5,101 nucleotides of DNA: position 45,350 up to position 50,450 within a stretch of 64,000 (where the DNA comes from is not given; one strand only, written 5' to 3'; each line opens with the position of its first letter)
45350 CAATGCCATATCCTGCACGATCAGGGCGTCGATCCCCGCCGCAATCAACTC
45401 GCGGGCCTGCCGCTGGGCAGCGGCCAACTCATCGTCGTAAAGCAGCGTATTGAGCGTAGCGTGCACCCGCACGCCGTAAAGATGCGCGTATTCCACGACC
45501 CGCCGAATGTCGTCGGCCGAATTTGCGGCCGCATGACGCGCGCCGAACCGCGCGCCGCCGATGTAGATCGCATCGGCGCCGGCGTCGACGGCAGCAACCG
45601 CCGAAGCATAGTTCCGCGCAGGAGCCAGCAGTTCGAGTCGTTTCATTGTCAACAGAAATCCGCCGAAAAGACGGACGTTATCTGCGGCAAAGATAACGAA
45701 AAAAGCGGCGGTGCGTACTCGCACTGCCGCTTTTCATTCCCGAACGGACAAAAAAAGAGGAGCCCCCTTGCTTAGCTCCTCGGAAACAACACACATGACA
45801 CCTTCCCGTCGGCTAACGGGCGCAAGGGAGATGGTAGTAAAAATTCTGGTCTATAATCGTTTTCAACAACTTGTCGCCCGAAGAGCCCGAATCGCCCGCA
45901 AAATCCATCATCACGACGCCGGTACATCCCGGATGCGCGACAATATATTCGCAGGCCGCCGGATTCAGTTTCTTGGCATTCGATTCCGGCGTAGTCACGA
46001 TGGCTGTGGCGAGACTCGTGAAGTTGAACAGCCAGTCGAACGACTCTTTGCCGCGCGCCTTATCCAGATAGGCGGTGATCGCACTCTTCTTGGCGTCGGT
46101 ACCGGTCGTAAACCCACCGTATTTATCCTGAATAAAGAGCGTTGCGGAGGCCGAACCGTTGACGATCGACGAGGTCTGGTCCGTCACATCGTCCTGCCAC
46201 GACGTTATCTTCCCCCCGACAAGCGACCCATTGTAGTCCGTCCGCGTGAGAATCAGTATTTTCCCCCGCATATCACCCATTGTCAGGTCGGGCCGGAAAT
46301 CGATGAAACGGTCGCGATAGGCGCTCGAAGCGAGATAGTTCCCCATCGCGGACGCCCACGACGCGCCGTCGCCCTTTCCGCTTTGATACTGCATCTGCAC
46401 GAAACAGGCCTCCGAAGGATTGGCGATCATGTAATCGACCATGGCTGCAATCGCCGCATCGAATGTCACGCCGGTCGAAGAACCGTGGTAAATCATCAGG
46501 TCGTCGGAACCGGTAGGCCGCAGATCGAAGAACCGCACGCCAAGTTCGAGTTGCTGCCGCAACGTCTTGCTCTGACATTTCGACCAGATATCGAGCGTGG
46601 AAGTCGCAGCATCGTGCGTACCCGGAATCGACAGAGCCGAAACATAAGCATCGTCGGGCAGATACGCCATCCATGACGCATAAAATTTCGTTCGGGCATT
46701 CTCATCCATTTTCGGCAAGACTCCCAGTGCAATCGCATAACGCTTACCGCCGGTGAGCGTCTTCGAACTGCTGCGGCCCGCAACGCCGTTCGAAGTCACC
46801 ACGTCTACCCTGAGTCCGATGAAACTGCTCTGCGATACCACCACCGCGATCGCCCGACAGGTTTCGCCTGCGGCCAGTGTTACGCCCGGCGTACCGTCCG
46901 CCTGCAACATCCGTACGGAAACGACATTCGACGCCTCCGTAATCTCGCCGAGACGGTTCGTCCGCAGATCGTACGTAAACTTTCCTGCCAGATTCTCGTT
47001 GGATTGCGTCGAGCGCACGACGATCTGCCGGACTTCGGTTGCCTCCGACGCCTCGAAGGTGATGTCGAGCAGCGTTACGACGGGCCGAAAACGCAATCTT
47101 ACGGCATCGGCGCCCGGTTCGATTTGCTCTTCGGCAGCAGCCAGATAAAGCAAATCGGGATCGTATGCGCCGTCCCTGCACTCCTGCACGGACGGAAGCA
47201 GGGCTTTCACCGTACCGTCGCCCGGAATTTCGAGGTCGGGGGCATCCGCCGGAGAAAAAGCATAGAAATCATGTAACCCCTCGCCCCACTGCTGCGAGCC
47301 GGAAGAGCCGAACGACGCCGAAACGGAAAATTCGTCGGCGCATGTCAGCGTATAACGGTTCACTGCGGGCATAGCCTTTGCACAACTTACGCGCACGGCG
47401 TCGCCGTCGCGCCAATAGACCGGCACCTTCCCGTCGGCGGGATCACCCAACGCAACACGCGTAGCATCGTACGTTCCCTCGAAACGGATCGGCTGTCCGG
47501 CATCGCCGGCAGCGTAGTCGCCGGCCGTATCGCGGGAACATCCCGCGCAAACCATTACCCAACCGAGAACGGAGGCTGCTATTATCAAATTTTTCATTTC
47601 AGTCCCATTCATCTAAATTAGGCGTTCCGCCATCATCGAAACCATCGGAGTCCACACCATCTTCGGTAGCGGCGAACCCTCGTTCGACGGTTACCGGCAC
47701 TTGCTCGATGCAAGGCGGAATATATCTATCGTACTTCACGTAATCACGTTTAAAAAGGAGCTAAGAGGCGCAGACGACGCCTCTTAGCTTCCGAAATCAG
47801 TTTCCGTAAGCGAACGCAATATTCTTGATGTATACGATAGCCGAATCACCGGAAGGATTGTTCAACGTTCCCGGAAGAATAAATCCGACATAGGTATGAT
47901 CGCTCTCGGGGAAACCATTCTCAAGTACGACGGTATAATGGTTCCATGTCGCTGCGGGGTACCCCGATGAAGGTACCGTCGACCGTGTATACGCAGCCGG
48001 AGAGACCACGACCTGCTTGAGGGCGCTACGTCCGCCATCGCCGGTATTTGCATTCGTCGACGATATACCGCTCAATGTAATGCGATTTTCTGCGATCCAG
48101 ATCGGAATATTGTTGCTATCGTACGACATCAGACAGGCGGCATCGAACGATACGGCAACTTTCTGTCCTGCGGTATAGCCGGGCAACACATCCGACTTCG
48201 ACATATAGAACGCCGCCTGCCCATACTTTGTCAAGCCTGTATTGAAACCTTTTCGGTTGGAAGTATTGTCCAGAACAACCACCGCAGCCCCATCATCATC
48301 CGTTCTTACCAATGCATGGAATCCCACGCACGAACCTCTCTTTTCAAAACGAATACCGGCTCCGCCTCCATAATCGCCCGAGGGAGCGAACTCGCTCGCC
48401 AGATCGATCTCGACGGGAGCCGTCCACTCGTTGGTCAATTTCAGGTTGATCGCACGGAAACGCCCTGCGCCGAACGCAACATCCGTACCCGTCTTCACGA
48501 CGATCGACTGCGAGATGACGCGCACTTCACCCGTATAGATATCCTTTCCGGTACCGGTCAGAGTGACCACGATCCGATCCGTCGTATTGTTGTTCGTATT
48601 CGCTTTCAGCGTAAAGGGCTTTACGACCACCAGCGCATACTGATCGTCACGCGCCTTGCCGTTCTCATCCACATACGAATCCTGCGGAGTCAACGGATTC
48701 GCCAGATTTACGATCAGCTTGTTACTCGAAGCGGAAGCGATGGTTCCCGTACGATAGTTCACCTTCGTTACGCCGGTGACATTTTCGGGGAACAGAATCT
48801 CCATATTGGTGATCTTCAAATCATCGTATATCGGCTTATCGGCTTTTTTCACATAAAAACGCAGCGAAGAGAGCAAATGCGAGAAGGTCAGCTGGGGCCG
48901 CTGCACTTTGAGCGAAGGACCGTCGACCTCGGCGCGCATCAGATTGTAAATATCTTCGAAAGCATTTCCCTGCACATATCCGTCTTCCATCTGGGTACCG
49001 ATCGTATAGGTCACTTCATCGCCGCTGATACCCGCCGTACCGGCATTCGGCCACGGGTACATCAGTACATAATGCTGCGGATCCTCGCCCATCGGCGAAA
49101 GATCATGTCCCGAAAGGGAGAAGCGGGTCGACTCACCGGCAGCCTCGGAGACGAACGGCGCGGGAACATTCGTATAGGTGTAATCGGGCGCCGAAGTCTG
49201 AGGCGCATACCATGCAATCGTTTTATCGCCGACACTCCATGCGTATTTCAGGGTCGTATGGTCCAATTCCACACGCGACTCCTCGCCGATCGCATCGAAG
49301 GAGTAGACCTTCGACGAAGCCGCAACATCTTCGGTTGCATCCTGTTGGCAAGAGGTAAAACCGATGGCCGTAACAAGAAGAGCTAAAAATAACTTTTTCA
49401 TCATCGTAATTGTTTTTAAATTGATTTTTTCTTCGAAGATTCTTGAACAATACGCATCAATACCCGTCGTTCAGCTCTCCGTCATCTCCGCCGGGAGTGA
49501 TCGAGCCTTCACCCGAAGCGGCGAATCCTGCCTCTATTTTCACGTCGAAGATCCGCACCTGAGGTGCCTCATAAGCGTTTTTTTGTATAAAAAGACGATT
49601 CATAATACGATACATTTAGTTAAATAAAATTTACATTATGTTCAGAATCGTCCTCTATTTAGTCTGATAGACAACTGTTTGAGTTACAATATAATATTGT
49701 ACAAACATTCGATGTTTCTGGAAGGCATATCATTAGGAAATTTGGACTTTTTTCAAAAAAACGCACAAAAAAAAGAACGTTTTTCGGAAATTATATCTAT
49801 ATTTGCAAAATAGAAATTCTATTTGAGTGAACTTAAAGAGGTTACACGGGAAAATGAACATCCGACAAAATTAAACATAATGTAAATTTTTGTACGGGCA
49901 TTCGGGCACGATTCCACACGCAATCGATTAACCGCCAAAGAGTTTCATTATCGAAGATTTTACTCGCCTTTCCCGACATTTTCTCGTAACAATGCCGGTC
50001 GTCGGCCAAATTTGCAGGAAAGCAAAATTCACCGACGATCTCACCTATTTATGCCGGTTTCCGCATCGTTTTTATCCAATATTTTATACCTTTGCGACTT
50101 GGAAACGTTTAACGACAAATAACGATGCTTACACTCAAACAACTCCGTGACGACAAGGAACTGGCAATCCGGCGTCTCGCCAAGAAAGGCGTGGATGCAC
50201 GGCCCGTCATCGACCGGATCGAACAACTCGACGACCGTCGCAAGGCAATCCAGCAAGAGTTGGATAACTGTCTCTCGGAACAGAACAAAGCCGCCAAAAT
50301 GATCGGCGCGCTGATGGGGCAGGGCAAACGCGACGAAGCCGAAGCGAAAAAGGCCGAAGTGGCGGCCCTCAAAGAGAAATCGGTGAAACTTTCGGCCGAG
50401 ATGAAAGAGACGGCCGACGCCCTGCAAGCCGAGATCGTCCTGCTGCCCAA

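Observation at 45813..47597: Surface lipoprotein fusing a fimbrillin (type V pilin-like) scaffold to a bacterial PI-PLC domain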

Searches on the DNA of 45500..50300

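Call 89: search_rna_families(source=window, start=45500, end=50300, threshold=evalue, max_evalue=1)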
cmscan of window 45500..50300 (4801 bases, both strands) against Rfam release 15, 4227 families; matches with E-value up to 1: 2.
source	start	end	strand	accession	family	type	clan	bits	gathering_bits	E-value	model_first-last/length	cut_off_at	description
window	45636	45738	+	RF02346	ar35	Gene; sRNA;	-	27.8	45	0.021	1-144/144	no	Alphaproteobacterial sRNA ar35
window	47390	47524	-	RF02989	gntR-DTE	Gene; sRNA;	-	22.2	63.6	0.6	1-119/119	no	gntR-DTE RNA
